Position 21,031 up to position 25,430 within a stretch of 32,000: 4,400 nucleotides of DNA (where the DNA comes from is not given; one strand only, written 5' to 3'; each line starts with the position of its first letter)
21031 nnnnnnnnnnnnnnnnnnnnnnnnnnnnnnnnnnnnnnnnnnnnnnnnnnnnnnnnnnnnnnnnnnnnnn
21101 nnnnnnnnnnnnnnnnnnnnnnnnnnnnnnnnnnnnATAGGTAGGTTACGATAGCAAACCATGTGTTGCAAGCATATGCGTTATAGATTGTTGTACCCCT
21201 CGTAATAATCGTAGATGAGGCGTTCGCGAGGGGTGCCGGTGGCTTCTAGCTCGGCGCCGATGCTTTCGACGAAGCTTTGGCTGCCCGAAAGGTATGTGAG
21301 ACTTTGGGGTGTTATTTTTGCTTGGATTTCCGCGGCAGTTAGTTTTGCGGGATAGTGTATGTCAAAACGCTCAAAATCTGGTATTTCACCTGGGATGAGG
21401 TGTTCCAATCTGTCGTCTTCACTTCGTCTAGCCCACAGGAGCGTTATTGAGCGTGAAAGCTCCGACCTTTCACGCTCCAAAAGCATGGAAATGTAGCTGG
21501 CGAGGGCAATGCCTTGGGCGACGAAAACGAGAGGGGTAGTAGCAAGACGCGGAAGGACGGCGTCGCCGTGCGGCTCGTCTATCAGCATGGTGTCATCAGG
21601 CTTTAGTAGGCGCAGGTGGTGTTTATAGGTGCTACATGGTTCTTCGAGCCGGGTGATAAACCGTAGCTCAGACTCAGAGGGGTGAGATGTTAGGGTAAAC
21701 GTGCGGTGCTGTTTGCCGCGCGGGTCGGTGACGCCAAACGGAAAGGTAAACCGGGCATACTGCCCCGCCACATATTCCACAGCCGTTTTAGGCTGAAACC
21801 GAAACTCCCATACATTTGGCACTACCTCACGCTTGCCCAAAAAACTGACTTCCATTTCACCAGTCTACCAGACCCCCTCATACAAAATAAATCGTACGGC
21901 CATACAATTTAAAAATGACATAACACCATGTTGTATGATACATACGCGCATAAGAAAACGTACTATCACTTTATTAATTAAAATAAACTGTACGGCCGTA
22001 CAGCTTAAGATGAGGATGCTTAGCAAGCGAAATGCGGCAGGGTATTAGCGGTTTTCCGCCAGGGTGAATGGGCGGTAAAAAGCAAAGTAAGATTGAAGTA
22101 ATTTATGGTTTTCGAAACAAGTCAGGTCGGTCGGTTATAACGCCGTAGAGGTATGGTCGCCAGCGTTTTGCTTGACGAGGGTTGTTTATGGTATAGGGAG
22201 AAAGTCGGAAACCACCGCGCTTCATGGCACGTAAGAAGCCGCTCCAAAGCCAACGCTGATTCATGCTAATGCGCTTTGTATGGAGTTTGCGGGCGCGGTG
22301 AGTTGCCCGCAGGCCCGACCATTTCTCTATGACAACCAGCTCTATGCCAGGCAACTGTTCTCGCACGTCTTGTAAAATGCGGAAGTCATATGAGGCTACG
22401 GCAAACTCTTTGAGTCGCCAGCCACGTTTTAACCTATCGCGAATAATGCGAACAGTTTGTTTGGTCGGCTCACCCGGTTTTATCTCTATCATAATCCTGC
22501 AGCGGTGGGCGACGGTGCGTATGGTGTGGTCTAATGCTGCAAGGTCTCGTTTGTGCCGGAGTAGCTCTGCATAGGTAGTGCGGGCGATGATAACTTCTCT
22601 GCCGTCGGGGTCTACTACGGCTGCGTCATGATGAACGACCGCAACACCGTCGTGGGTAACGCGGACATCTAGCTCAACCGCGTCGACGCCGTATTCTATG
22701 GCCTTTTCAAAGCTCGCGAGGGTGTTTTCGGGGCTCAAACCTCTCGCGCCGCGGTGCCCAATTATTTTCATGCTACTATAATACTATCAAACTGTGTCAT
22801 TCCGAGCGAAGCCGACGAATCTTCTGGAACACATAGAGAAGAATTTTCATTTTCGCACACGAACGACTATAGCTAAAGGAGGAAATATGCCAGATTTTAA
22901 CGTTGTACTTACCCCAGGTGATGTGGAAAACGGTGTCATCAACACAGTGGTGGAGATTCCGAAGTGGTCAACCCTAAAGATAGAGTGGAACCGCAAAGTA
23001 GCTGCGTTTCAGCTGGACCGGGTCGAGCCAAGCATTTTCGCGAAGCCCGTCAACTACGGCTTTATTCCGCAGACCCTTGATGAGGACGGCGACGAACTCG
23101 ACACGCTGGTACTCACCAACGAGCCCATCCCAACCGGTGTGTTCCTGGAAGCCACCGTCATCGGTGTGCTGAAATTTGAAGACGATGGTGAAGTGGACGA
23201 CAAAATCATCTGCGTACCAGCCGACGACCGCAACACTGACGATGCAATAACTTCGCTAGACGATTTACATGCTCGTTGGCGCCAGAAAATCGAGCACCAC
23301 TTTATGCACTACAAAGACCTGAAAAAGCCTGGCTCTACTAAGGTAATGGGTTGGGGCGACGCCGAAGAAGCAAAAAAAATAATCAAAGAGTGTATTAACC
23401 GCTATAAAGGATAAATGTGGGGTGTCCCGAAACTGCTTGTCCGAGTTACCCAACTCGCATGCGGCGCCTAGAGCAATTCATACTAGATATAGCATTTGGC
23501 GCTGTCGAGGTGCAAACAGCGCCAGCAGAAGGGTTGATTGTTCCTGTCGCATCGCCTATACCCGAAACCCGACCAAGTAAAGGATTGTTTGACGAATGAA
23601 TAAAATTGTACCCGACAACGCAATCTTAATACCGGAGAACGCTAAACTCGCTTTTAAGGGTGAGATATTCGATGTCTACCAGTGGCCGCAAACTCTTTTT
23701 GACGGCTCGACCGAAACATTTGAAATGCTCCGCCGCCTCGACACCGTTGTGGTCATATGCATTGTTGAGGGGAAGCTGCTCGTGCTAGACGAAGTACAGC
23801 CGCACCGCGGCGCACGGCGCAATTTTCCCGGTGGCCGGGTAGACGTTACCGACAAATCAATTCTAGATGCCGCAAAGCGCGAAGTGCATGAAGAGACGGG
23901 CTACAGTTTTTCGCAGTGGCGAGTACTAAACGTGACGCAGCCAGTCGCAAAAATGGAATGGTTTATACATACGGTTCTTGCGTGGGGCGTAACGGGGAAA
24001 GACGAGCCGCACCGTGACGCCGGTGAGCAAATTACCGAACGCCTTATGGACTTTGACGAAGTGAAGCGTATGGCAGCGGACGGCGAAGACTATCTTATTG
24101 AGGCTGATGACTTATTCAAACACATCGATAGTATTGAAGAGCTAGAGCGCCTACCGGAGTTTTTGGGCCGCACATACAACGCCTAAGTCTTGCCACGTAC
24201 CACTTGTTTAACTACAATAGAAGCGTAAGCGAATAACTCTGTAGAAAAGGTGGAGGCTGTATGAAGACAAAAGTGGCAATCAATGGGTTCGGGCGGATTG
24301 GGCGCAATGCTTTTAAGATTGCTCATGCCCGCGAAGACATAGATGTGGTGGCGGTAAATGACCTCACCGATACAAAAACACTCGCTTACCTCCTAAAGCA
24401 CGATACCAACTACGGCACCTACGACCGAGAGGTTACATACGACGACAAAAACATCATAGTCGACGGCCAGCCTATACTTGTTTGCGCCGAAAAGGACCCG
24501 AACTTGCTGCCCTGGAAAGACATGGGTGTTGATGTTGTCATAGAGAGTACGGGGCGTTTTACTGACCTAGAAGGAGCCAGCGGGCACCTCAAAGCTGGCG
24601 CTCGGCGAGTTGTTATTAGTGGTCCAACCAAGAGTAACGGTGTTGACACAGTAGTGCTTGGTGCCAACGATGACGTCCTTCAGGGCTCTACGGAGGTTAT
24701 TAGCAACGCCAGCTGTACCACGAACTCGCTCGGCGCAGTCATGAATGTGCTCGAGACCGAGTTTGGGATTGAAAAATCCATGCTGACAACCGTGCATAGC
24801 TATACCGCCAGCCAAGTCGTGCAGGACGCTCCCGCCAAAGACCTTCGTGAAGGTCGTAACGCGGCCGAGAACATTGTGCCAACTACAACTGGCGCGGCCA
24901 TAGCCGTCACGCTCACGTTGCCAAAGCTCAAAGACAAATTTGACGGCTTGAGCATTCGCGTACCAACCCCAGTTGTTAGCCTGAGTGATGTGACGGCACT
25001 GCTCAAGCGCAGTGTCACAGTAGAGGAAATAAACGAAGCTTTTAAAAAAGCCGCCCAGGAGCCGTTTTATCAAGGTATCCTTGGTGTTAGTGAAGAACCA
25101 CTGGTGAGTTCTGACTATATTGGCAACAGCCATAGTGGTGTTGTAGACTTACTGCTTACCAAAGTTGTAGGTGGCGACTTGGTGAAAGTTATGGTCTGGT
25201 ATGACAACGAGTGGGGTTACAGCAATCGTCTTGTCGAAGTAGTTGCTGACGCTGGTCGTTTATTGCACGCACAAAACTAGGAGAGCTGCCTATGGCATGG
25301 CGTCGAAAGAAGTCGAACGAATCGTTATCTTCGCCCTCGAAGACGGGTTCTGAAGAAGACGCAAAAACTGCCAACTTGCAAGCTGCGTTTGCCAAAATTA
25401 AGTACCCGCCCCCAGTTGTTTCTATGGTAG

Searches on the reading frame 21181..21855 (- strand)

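Call 10: search_protein_families(library=pfam, proteins=[window:21181-21855:-], max_evalue=0.001)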
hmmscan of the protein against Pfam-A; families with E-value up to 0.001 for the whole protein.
window:21181-21855:- (224 aa): 0 families

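Call 56: search_protein_families(library=pfam, proteins=[window:21181-21855:-], max_evalue=1)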
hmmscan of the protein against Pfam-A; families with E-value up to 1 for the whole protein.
window:21181-21855:- (224 aa): 1 family
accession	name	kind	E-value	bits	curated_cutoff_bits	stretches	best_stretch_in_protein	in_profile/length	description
PF07152.18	YaeQ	-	0.041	14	25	1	49-83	23-57/173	YaeQ protein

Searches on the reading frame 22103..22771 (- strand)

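Call 10: search_protein_families(library=pfam, proteins=[window:22103-22771:-], max_evalue=0.001)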
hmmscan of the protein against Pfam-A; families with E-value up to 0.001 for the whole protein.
window:22103-22771:- (222 aa): 1 family
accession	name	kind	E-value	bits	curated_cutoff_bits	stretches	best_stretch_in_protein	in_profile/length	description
PF03009.23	GDPD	-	2.8e-28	100.1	23.6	1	6-218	1-244/244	Glycerophosphoryl diester phosphodiesterase family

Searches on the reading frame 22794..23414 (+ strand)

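Call 10: search_protein_families(library=pfam, proteins=[window:22794-23414:+], max_evalue=0.001)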
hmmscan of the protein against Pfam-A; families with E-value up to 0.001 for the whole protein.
window:22794-23414:+ (206 aa): 1 family
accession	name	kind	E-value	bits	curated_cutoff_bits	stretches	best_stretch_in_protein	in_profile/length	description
PF00719.24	Pyrophosphatase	-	6.2e-51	172.7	23.5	1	52-205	2-153/153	Inorganic pyrophosphatase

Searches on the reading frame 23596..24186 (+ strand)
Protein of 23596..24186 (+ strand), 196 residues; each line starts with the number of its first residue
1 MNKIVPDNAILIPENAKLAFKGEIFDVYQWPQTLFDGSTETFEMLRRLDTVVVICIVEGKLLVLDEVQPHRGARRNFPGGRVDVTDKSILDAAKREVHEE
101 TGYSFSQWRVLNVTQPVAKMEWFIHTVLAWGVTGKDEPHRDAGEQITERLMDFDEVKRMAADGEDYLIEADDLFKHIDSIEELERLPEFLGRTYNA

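Call 10: search_protein_families(library=pfam, proteins=[window:23596-24186:+], max_evalue=0.001)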
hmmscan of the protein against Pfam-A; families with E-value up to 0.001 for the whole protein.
window:23596-24186:+ (196 aa): 1 family
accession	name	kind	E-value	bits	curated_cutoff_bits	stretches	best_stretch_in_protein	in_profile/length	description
PF00293.34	NUDIX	-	1.3e-13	51.5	21.1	1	50-162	5-125/134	NUDIX domain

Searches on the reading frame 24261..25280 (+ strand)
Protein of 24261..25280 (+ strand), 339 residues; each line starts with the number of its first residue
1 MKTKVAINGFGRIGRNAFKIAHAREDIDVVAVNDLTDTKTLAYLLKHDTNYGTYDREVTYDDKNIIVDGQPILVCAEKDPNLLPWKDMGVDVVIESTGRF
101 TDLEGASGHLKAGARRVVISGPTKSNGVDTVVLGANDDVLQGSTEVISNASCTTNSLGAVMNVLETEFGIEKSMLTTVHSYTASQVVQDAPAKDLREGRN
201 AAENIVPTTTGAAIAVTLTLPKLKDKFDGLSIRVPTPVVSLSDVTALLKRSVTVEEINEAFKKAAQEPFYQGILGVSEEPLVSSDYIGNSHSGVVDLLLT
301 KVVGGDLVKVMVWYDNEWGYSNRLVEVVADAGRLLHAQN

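Call 10: search_protein_families(library=pfam, proteins=[window:24261-25280:+], max_evalue=0.001)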
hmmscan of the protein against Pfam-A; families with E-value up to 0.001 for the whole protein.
window:24261-25280:+ (339 aa): 2 families
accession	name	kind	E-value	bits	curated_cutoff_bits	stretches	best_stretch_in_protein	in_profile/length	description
PF02800.25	Gp_dh_C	-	5.4e-54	182.5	24.4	1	159-314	3-158/158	Glyceraldehyde 3-phosphate dehydrogenase, C-terminal domain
PF00044.30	Gp_dh_N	-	7.4e-38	129.4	31.7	1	4-102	2-100/101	Glyceraldehyde 3-phosphate dehydrogenase, NAD binding domain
